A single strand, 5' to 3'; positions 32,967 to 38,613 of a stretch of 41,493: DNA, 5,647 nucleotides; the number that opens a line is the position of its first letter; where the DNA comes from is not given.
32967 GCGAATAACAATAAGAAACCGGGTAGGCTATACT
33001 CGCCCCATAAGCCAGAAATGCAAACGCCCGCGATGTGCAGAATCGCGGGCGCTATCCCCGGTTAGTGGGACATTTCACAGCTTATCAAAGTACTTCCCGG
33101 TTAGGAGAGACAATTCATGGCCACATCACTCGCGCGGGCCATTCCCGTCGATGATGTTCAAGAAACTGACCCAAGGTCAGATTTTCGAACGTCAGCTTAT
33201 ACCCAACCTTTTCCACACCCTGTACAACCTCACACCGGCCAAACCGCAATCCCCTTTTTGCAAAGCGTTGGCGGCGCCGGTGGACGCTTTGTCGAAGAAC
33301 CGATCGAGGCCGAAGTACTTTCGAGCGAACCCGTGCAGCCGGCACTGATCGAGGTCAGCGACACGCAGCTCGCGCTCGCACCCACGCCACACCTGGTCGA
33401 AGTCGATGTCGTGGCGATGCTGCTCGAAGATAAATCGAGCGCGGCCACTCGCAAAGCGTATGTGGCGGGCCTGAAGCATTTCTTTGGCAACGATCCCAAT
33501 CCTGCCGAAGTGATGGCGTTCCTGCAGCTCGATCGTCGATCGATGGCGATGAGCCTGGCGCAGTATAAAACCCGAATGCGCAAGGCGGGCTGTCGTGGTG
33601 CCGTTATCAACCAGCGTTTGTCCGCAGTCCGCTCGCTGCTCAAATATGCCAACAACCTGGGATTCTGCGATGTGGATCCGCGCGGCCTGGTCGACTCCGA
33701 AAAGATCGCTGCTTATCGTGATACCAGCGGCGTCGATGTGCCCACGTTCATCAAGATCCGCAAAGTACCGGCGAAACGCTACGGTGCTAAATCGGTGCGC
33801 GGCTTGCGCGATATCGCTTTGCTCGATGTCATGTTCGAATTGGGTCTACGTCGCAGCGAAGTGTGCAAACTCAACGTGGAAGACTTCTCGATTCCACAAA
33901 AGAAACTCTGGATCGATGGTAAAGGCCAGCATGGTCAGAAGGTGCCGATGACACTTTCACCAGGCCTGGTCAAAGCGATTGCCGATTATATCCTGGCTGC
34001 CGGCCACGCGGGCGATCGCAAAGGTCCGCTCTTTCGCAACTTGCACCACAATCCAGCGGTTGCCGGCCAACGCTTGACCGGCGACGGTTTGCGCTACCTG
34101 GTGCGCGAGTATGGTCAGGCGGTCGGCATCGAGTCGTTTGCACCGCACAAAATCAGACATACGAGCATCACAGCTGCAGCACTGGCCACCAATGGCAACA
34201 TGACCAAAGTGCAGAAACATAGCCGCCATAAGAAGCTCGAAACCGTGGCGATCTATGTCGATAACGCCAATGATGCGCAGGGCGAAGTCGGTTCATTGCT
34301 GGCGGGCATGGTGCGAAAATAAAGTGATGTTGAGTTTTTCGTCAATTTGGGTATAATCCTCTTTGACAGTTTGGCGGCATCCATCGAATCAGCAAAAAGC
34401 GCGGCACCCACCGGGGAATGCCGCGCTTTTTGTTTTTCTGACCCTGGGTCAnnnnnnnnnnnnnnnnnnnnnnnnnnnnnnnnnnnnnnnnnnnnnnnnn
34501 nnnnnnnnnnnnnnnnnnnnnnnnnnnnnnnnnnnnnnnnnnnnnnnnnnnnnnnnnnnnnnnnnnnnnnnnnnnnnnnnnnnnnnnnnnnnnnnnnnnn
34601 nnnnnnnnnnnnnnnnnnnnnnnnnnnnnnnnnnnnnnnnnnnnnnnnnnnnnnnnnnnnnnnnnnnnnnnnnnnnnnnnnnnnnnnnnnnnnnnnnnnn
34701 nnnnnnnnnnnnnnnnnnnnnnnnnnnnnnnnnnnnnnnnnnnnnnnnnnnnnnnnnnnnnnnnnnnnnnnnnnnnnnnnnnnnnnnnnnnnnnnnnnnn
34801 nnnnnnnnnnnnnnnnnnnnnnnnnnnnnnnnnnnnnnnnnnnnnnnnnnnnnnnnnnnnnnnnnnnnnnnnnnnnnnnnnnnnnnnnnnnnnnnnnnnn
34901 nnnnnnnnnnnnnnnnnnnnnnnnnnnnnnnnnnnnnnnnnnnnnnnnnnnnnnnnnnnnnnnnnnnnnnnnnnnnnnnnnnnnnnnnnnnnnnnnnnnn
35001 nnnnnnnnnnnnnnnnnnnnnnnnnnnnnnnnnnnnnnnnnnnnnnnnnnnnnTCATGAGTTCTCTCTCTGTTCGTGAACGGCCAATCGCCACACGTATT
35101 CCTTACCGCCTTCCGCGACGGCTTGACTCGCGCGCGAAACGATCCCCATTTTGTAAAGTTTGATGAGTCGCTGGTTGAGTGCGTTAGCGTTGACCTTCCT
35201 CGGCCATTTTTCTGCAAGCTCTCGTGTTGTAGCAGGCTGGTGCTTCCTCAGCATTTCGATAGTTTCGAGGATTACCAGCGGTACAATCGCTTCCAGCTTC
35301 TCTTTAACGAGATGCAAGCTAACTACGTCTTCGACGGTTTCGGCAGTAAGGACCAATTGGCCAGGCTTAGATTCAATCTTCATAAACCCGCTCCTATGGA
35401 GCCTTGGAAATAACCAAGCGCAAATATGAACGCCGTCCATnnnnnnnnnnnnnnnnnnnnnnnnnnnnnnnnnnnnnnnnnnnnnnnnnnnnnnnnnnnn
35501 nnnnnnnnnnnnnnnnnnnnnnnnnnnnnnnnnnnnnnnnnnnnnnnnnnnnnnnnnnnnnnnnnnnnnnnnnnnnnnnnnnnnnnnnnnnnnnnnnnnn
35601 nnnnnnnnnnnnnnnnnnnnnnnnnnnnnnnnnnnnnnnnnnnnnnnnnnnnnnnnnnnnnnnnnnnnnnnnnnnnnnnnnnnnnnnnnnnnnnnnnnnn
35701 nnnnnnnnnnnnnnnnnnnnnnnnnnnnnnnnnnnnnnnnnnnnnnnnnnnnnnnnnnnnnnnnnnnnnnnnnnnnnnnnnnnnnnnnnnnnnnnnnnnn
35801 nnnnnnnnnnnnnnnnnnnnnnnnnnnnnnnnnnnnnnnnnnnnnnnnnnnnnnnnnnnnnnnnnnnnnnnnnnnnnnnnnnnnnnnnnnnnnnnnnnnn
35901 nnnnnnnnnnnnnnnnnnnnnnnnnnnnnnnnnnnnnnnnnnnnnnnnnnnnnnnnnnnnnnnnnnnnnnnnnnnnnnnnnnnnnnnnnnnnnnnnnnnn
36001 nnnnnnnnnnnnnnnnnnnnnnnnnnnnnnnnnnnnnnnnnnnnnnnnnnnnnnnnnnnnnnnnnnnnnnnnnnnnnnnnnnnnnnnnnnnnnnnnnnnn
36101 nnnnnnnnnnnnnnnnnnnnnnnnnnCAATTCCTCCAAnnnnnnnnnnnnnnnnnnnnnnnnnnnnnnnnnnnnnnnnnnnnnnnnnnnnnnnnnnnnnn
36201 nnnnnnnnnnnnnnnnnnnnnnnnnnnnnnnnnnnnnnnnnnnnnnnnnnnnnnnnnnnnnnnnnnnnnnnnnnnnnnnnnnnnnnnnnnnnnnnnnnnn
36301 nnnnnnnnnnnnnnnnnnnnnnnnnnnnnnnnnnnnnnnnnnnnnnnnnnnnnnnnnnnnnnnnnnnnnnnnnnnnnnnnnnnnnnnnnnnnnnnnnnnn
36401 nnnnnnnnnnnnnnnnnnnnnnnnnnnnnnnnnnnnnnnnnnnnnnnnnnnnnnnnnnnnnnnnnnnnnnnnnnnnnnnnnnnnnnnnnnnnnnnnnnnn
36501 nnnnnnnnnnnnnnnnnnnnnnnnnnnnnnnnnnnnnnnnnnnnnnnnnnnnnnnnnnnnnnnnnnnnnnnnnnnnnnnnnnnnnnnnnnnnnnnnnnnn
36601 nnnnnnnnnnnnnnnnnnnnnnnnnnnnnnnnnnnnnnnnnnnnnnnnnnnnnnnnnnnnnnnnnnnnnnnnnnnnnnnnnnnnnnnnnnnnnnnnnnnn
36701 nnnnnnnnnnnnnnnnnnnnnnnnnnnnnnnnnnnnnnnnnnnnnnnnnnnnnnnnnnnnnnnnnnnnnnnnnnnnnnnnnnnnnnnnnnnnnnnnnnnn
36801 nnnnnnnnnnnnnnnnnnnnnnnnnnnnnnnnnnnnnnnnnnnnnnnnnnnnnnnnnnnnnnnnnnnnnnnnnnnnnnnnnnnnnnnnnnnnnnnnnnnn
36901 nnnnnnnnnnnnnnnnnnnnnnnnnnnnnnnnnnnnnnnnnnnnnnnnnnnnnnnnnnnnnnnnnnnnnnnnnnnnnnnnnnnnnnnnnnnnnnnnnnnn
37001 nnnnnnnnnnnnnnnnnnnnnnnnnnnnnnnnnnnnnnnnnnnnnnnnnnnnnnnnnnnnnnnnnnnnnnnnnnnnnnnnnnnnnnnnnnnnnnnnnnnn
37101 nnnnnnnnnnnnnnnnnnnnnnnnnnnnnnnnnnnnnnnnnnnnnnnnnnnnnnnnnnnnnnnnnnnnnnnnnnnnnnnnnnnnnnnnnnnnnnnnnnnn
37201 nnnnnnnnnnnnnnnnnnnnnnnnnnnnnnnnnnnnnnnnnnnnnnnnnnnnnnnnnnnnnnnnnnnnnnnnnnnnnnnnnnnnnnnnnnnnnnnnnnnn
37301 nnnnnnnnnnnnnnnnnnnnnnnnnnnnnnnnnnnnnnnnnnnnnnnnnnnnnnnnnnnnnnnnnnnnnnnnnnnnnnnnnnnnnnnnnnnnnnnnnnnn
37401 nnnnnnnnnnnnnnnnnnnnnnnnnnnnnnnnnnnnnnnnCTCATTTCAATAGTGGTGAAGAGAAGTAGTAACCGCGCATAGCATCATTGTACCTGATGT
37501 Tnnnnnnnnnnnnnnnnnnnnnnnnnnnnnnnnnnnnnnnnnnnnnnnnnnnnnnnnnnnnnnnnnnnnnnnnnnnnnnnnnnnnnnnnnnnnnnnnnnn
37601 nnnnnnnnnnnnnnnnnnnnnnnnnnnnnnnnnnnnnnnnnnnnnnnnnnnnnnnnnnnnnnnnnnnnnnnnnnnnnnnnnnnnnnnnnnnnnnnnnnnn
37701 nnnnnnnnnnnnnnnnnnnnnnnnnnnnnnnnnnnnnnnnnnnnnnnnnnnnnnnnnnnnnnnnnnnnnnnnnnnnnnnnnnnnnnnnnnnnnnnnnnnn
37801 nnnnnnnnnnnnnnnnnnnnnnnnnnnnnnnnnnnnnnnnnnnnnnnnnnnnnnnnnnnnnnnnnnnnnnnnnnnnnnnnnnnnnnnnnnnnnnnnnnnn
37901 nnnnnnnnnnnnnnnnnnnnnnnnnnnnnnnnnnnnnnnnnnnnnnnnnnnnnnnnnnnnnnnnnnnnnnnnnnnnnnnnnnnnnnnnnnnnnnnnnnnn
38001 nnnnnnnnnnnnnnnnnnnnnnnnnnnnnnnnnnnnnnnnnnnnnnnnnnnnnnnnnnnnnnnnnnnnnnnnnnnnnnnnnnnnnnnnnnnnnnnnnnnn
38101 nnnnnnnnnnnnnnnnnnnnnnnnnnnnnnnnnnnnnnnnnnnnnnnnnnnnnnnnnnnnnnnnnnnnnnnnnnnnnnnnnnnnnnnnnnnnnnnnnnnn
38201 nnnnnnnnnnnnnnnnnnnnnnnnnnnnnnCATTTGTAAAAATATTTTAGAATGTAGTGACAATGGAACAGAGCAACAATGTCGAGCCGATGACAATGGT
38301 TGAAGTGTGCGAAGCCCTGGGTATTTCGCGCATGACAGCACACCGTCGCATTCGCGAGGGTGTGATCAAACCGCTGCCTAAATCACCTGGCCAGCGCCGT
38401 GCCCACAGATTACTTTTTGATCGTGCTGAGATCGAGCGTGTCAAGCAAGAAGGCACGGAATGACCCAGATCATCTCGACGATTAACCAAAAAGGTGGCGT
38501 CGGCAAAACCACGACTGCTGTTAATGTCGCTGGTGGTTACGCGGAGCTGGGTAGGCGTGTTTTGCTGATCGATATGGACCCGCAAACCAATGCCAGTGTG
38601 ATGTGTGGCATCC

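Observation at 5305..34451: Second dispersed palindrome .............: 8 perfect copies, mostly a few nucleotides after stop codons of late genes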

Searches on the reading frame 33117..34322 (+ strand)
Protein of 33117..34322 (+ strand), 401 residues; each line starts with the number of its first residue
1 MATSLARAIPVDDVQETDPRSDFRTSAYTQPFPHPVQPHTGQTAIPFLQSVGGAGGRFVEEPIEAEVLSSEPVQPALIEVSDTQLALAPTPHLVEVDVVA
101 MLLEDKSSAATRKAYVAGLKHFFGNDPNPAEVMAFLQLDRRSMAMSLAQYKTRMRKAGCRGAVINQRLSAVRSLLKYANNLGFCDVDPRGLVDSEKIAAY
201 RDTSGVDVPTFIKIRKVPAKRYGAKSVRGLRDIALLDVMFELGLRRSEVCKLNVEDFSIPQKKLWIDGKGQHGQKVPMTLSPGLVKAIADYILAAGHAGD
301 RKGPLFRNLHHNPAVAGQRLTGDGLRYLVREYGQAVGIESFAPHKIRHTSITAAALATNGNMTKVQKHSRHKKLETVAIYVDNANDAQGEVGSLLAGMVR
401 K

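Call 8: search_protein_families(library=phrogs, proteins=[window:33117-34322:+])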
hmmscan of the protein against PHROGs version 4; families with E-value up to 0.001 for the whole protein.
window:33117-34322:+ (401 aa): 2 families
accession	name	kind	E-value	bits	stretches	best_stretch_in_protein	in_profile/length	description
phrog_1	-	integration and excision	2.9e-24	87.3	1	108-391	183-443/611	integrase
phrog_216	-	integration and excision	4.9e-17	63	1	201-383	45-224/301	integrase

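Call 13: find_encoding_contigs(protein=window:33117-34322:+, flank=10000, max_places=6)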
Protein window:33117-34322:+ (401 aa): 3 contigs read that carry it; 2 places shown.
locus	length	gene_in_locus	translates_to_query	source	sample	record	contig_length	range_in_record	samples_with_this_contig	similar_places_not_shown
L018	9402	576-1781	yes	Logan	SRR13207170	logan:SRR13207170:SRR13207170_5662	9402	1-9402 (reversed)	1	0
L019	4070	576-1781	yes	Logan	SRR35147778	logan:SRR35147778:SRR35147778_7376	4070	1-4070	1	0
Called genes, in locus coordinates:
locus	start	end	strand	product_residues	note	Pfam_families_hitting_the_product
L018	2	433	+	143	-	?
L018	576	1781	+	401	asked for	PF00589:Phage_integrase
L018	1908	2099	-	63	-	-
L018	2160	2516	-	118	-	-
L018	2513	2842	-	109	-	PF13814:Replic_Relax (weak)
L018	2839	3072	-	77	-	-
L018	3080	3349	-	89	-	-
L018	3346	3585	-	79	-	-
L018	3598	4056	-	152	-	-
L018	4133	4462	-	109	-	-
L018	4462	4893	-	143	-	-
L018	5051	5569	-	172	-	-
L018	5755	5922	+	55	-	PF12728:HTH_17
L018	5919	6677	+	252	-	PF00142:Fer4_NifH, PF01656:CbiA, PF02374:ArsA_ATPase (faint), PF09140:MipZ (faint), PF10609:ParA (weak), PF13614:AAA_31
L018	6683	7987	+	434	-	PF02195:ParB_N, PF17762:HTH_ParB (faint)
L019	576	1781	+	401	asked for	PF00589:Phage_integrase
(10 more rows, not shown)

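Call 109: find_related_loci(query=A7, collection=viral_contigs, flank=10000)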
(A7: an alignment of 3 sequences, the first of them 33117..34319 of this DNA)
Query A7 (401 aa) in viral_contigs; peptide patterns used: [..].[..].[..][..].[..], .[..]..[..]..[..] (x = any residue, [..] = any of these).
54 stretches matched a pattern; 2 encode a relative of the query (tblastn E <= 1e-3); 2 distinct loci.
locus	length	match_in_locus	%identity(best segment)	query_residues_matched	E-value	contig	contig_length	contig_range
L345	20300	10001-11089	42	60-401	1e-76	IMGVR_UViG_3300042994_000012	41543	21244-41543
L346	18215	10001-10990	41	72-392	4e-71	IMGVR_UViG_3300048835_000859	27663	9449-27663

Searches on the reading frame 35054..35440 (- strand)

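Call 8: search_protein_families(library=phrogs, proteins=[window:35054-35440:-])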
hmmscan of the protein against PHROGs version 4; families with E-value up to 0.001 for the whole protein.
window:35054-35440:- (128 aa): 1 family
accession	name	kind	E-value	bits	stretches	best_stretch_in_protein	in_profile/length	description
phrog_1123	-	unknown function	0.00082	20.2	1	59-124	35-101/112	-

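Call 53: search_protein_families(library=pfam, proteins=[window:35054-35383:-], max_evalue=0.05)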
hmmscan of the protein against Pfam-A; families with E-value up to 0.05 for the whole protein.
window:35054-35383:- (109 aa): 2 families
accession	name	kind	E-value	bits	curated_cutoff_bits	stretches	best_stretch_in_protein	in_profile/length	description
PF25212.1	HVO_A0114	-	0.0012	19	27.6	1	32-86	18-70/84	HVO_A0114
PF09202.17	Rio2_N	-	0.025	15.3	27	1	38-88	11-59/82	Rio2, N-terminal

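Call 125: search_protein_families(library=ncbifam, proteins=[window:35054-35383:-], max_evalue=0.01)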
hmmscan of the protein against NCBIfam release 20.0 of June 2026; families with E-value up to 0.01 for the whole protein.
window:35054-35383:- (109 aa): 1 family
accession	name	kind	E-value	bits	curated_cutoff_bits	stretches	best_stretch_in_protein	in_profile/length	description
NF053606.1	Sta1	subfamily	0.00083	19.4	80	1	41-101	25-84/100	Sta1 family transcriptional regulator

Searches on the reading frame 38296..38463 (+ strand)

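Call 16: search_protein_families(library=pfam, proteins=[window:38296-38463:+], max_evalue=0.01)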
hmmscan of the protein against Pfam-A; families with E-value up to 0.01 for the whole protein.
window:38296-38463:+ (55 aa): 3 families
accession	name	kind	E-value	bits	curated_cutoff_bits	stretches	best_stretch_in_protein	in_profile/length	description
PF12728.13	HTH_17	-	1.4e-07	32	27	1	3-52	6-49/51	Helix-turn-helix domain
PF13412.12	HTH_24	-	0.0068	16.4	21.9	1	2-21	21-40/48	Winged helix-turn-helix DNA-binding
PF13338.12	AbiEi_4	-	0.0095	16.5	25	0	6-27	20-41/49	Transcriptional regulator, AbiEi antitoxin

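Call 125: search_protein_families(library=ncbifam, proteins=[window:38296-38463:+], max_evalue=0.01)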
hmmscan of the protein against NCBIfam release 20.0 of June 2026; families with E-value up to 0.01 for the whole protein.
window:38296-38463:+ (55 aa): 2 families
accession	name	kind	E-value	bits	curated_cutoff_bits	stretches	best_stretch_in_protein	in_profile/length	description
NF033518.0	transpos_IS607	equivalog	0.0016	18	110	1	3-38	2-37/187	IS607 family transposase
TIGR01764.1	excise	domain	0.0041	17.4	28.8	1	3-25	6-28/49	excisionase family DNA-binding protein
